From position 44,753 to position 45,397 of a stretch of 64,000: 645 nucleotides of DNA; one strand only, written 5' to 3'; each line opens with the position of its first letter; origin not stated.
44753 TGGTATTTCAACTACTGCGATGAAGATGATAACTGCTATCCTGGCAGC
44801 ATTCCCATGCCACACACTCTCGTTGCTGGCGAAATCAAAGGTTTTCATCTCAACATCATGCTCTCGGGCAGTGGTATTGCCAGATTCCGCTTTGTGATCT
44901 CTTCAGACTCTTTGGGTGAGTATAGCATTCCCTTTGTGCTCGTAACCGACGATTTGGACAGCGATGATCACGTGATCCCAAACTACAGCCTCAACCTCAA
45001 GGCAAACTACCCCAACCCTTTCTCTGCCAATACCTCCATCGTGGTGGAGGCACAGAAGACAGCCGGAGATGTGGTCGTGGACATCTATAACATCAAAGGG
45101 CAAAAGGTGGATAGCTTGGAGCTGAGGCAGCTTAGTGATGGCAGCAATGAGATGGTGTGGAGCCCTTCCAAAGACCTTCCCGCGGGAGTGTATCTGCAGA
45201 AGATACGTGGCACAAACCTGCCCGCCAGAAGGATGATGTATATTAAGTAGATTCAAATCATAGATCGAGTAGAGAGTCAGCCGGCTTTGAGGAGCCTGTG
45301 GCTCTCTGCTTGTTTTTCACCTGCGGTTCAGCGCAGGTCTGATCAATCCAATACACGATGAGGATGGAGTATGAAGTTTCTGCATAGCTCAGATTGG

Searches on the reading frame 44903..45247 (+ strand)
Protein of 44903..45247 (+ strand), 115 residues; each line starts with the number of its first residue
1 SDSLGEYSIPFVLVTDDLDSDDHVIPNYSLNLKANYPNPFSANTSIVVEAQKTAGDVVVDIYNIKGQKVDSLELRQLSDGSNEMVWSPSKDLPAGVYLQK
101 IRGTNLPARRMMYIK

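Call 27: search_protein_families(library=ncbifam, proteins=[window:44903-45247:+], max_evalue=10)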
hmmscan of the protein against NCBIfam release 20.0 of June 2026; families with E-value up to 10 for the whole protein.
window:44903-45247:+ (115 aa): 5 families
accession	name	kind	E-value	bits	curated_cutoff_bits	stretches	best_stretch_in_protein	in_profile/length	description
TIGR04183.1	Por_Secre_tail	domain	6.7e-08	32.4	23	1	36-105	2-62/72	T9SS type A sorting domain-containing protein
NF038113.1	T9SSA_dep_M36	equivalog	1.5e-06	26.7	885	1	30-113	790-867/869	T9SS-dependent M36 family metallopeptidase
NF033707.1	T9SS_sortase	equivalog_domain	1.5e-06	26.2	420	1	32-101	998-1075/1095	type IX secretion system sortase PorU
NF052323.1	T9SSA_dep_M6i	equivalog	3.3e-06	25.4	600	1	35-104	960-1027/1043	T9SS-dependent M6-like inactivated metalloprotease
NF005176.1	PRK06655.1-1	equivalog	0.00042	20.3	230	1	43-104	85-150/197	flagellar hook assembly protein FlgD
